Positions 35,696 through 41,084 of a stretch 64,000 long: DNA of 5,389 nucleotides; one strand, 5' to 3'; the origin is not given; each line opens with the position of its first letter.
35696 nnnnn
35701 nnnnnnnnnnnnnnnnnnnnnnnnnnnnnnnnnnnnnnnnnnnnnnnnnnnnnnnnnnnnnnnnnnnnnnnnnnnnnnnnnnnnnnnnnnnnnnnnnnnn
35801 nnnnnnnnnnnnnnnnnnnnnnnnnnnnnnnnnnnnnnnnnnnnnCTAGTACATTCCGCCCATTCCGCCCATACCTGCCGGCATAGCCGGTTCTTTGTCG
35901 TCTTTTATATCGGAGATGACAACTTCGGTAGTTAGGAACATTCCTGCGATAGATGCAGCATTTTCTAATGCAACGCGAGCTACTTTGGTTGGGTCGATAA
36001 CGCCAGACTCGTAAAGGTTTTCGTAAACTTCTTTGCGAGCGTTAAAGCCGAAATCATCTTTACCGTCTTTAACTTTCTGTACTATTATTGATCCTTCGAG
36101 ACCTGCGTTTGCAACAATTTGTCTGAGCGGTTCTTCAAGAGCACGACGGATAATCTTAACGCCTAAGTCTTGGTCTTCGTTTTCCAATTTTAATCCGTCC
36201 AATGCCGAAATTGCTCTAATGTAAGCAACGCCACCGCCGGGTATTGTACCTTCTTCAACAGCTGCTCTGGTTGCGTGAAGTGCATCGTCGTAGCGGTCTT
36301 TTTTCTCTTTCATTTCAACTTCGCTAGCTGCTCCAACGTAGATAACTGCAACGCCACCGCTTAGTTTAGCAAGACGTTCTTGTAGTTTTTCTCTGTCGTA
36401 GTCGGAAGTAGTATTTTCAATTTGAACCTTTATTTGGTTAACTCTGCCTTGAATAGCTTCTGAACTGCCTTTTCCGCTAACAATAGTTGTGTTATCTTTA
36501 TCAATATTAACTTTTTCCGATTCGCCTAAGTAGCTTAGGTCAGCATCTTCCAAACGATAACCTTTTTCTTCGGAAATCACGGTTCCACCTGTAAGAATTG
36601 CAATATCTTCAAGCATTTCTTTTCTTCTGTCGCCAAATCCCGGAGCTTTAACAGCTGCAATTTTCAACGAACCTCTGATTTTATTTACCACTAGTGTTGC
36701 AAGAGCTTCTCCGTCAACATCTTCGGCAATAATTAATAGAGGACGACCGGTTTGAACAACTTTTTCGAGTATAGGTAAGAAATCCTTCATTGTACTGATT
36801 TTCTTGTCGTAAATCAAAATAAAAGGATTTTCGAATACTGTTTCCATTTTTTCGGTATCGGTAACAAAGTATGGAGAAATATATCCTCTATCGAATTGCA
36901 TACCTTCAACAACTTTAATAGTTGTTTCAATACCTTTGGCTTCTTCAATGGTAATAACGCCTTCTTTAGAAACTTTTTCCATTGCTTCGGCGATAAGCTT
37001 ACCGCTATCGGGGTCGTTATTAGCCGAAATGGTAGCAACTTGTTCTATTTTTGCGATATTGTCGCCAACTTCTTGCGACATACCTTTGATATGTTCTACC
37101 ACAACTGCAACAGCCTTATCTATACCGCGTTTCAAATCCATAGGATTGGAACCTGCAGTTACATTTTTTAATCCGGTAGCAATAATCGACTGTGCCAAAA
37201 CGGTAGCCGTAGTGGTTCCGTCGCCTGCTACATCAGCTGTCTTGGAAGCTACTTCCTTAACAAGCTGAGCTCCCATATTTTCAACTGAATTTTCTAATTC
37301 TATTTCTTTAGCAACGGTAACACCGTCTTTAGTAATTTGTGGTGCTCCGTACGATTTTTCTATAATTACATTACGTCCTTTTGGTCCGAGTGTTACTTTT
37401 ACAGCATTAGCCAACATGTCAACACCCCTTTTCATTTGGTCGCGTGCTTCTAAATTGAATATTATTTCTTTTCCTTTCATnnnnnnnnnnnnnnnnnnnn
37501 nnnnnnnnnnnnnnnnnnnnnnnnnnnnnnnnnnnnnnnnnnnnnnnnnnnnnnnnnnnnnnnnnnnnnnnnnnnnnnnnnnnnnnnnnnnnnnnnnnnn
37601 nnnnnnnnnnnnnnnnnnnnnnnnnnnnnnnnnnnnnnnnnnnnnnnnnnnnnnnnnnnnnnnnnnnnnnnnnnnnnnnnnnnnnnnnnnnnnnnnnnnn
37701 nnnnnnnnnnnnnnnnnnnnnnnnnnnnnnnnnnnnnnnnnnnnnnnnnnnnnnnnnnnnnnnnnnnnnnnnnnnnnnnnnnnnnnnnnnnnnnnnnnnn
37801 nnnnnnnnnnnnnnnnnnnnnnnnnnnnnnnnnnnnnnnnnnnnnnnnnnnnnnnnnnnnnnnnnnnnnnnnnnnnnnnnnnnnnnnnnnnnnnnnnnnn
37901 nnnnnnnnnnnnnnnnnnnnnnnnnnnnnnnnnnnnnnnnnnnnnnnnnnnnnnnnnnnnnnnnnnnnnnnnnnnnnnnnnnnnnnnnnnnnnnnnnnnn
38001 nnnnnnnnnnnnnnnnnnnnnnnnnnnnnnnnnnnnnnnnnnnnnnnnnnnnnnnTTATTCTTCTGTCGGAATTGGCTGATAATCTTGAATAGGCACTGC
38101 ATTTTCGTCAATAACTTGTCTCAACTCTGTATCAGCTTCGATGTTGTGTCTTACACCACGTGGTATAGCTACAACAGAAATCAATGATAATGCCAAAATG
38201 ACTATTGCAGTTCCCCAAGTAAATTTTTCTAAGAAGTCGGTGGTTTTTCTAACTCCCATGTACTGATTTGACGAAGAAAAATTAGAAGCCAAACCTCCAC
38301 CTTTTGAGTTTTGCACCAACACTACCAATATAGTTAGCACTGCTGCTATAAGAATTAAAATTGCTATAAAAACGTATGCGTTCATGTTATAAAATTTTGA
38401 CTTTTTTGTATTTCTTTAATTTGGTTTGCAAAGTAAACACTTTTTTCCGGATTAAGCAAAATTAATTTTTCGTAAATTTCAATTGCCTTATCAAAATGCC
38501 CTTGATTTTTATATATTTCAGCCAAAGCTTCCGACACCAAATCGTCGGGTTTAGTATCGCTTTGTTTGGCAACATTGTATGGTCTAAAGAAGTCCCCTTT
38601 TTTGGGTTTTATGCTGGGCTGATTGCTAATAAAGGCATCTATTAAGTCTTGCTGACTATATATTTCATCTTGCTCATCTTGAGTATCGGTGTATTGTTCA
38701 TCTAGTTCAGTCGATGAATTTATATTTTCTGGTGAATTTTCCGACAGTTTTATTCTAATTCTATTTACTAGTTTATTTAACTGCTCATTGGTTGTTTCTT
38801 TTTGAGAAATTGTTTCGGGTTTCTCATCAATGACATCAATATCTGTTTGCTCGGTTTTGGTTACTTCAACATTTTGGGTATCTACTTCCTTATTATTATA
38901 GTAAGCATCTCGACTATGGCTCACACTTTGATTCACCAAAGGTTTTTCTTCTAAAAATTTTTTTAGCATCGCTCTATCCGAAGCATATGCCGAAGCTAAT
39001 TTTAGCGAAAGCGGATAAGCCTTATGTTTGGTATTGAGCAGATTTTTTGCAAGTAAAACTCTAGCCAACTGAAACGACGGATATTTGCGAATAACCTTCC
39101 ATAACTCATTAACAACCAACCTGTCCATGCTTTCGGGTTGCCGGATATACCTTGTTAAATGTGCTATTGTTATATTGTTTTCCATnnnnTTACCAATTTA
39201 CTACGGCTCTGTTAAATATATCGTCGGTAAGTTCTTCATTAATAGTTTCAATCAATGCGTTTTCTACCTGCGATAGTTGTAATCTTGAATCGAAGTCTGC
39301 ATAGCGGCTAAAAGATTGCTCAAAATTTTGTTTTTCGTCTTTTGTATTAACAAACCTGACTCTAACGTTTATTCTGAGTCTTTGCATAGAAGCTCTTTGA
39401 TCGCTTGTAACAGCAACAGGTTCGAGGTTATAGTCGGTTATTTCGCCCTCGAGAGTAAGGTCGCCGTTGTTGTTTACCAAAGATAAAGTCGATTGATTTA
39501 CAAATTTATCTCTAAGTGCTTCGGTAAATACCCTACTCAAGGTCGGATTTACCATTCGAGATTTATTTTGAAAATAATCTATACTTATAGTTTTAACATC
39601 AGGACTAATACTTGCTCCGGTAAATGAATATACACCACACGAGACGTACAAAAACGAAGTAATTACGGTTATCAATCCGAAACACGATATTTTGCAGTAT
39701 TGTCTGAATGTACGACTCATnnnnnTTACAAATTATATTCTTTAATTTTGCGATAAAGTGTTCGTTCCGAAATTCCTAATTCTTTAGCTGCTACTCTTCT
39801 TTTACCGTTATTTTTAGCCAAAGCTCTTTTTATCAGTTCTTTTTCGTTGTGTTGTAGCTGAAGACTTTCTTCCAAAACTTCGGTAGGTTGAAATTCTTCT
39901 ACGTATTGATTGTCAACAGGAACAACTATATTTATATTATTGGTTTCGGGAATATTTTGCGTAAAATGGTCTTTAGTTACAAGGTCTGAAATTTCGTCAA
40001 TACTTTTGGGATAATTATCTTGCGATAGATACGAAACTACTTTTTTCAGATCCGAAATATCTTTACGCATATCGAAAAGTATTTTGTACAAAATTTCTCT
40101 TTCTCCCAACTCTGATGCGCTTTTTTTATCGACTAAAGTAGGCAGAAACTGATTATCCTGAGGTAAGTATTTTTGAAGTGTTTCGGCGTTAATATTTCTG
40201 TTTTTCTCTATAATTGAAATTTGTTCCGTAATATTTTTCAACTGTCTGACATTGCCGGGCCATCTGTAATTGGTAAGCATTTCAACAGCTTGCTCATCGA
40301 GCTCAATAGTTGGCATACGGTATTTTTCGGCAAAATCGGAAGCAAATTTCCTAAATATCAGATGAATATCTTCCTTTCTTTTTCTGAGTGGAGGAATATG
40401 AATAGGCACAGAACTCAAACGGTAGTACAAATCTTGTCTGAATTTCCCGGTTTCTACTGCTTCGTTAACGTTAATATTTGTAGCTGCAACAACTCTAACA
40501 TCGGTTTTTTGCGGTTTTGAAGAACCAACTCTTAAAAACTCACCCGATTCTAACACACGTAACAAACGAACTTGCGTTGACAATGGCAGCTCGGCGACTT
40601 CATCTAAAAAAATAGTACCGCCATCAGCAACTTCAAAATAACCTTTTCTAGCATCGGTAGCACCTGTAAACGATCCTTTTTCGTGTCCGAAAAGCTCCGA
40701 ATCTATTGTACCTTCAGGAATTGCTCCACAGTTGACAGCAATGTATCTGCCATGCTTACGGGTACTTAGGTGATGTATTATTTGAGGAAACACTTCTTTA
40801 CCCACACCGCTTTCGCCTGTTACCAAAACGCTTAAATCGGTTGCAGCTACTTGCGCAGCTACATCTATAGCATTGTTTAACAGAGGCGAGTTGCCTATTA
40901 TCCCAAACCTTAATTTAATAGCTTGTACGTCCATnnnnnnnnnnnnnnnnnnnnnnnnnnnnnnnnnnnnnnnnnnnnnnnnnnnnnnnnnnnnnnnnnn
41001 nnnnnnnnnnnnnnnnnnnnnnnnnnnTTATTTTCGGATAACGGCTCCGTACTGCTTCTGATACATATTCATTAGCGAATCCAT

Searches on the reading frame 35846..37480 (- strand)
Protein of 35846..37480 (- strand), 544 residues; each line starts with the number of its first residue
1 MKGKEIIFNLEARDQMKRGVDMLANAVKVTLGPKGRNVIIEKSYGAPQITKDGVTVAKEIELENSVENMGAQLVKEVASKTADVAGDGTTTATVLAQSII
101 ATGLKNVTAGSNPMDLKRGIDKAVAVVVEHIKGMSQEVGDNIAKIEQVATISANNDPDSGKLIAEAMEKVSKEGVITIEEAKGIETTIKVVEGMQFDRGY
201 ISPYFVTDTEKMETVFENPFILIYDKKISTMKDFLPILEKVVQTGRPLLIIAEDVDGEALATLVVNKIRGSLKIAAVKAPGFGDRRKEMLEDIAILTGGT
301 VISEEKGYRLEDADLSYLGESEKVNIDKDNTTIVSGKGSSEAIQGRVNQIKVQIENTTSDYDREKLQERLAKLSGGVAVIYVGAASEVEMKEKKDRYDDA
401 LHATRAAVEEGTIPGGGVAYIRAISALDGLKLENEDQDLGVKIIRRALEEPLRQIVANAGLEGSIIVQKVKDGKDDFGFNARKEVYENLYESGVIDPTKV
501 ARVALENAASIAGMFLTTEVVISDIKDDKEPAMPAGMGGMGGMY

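Call 42: search_protein_families(library=pfam, proteins=[window:35846-37480:-])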
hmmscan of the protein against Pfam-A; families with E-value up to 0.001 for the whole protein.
window:35846-37480:- (544 aa): 1 family
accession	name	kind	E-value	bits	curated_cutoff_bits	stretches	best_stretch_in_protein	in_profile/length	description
PF00118.29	Cpn60_TCP1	-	5.5e-76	256.7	34.3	1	23-525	1-489/490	TCP-1/cpn60 chaperonin family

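Call 78: find_encoding_contigs(protein=window:35846-37480:-, flank=1500, max_places=10)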
Protein window:35846-37480:- (544 aa): no gene with exactly this product is on record in the collection.

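Call 79: find_homologous_proteins(query=window:35846-37480:-, max_evalue=1e-200)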
Query window:35846-37480:- (544 aa): 7979 proteins with E <= 1e-200 among 8000 candidates; the best 120 are listed.
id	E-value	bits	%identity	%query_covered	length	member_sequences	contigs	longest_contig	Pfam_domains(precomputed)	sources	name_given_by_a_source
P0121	0.0e+0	1143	100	100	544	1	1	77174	PF00118.30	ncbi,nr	ncbi:MAG: chaperonin GroEL [Lentimicrobiaceae bacterium]|nr:chaperonin GroEL [Lentimicrobiaceae bact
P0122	0.0e+0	1123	97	100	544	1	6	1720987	PF00118.30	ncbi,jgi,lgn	ncbi:MAG: chaperonin GroEL [Bacteroidales bacterium]|jgi:chaperonin GroEL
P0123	0.0e+0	1027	90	97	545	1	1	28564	PF00118.30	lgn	-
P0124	3.9e-297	1004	87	98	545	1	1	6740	PF00118.30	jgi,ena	-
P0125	7.9e-297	1003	87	98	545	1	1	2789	PF00118.30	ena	-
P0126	3.0e-296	1001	86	98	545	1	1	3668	PF00118.30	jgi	jgi:chaperonin GroEL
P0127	3.3e-296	1001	86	98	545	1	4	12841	PF00118.30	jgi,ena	jgi:chaperonin GroEL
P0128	3.6e-296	1000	86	98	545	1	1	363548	PF00118.30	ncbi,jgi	-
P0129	4.4e-296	1000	86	98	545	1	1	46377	PF00118.30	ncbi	-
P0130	5.3e-296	1000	86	98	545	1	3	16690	PF00118.30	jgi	jgi:chaperonin GroEL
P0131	7.3e-296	999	86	98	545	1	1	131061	PF00118.30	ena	-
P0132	1.0e-295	999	86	98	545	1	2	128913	PF00118.30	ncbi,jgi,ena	-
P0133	1.0e-295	999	86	98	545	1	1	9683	PF00118.30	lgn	-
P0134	1.1e-295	999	86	98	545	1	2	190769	PF00118.30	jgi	jgi:chaperonin GroEL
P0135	1.3e-295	999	86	98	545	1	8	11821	PF00118.30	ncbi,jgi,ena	jgi:chaperonin GroEL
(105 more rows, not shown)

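Call 80: find_encoding_contigs(protein=P0122, flank=1500, max_places=6)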
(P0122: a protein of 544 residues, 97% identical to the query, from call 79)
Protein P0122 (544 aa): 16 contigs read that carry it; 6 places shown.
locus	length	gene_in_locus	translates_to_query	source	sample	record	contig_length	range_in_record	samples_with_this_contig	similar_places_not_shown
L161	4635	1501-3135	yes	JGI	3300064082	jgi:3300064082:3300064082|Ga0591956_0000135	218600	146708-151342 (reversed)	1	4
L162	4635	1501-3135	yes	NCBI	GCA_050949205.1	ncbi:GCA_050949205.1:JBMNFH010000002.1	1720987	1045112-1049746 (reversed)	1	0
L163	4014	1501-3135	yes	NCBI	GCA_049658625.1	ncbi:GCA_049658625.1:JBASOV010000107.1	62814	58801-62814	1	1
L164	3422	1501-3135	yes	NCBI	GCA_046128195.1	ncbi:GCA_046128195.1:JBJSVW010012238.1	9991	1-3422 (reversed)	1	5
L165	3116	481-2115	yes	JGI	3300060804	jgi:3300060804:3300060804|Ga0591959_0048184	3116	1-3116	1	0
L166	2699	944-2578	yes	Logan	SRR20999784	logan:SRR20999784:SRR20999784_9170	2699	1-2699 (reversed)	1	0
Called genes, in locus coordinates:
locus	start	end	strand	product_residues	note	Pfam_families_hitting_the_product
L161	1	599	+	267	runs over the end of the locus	PF07719:TPR_2 (weak), PF13181:TPR_8 (weak)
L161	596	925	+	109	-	PF03840:SecG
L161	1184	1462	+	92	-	PF00166:Cpn10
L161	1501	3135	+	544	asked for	PF00118:Cpn60_TCP1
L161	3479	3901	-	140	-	-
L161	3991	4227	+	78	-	-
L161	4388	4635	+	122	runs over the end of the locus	-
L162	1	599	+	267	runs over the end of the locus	PF07719:TPR_2 (weak), PF13181:TPR_8 (weak)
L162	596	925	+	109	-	PF03840:SecG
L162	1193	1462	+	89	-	PF00166:Cpn10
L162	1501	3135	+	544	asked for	PF00118:Cpn60_TCP1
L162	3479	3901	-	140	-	-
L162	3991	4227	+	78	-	-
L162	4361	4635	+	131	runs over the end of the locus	-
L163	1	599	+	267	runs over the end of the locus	PF07719:TPR_2 (weak), PF13181:TPR_8 (weak)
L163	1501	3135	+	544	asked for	PF00118:Cpn60_TCP1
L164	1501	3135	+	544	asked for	PF00118:Cpn60_TCP1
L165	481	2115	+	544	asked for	PF00118:Cpn60_TCP1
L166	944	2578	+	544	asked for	PF00118:Cpn60_TCP1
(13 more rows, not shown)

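Call 81: find_encoding_contigs(protein=P0123, flank=1500, max_places=2)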
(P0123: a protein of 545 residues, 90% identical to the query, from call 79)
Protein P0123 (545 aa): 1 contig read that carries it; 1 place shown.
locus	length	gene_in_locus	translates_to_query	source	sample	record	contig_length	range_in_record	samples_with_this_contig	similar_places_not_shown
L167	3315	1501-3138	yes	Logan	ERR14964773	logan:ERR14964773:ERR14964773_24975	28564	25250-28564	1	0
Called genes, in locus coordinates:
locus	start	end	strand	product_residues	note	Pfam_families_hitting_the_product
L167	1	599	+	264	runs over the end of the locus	-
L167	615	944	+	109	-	PF03840:SecG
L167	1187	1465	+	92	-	PF00166:Cpn10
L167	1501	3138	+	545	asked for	PF00118:Cpn60_TCP1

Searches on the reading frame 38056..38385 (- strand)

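Call 69: search_protein_families(library=pfam, max_evalue=0.00001, proteins=[window:38056-38385:-])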
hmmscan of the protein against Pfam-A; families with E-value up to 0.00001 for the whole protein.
window:38056-38385:- (109 aa): 1 family
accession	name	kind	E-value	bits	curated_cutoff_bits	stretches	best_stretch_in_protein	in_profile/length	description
PF03840.19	SecG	-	1.2e-17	64.2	29.2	1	6-71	1-68/70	Preprotein translocase SecG subunit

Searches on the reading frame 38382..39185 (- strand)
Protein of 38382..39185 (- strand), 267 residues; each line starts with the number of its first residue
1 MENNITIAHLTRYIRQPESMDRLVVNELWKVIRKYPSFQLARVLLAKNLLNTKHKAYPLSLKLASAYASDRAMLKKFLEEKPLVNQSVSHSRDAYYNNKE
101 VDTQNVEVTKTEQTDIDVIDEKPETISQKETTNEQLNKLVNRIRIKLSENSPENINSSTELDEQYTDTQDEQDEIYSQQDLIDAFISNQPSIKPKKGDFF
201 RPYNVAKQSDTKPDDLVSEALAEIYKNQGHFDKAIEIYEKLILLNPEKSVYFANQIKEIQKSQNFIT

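Call 69: search_protein_families(library=pfam, max_evalue=0.00001, proteins=[window:38382-39185:-])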
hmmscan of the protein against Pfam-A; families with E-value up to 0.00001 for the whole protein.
window:38382-39185:- (267 aa): 2 families
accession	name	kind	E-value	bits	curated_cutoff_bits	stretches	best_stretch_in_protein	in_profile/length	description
PF13181.12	TPR_8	-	3.4e-06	27.2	25.7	0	221-247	7-33/34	Tetratricopeptide repeat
PF07719.23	TPR_2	-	5.6e-06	26.5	27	0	220-247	6-33/34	Tetratricopeptide repeat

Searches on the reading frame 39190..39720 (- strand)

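Call 69: search_protein_families(library=pfam, max_evalue=0.00001, proteins=[window:39190-39720:-])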
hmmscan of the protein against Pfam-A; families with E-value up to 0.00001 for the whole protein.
window:39190-39720:- (176 aa): 1 family
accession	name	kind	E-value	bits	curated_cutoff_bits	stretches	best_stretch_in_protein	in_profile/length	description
PF04390.17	LptE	-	2.1e-21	77.2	23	1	42-171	1-117/118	Lipopolysaccharide-assembly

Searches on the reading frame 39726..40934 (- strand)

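Call 69: search_protein_families(library=pfam, max_evalue=0.00001, proteins=[window:39726-40934:-])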
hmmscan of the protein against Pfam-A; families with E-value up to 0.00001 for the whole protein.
window:39726-40934:- (402 aa): 5 families
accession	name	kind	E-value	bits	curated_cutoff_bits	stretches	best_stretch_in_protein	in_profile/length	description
PF00158.32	Sigma54_activat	-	8e-68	227.8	20.2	1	12-179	1-168/168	Sigma-54 interaction domain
PF25601.1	AAA_lid_14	-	1.6e-21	76.4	27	1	184-261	1-78/87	AAA+ ATPase lid domain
PF14532.12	Sigma54_activ_2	-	4.5e-19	69.5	25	1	14-183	2-138/138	Sigma-54 interaction domain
PF02954.25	HTH_8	-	1.7e-11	44.1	22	1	364-400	6-42/42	Bacterial regulatory protein, Fis family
PF07728.20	AAA_5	-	1.8e-06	28.4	22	1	36-155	2-124/139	AAA domain (dynein-related subfamily)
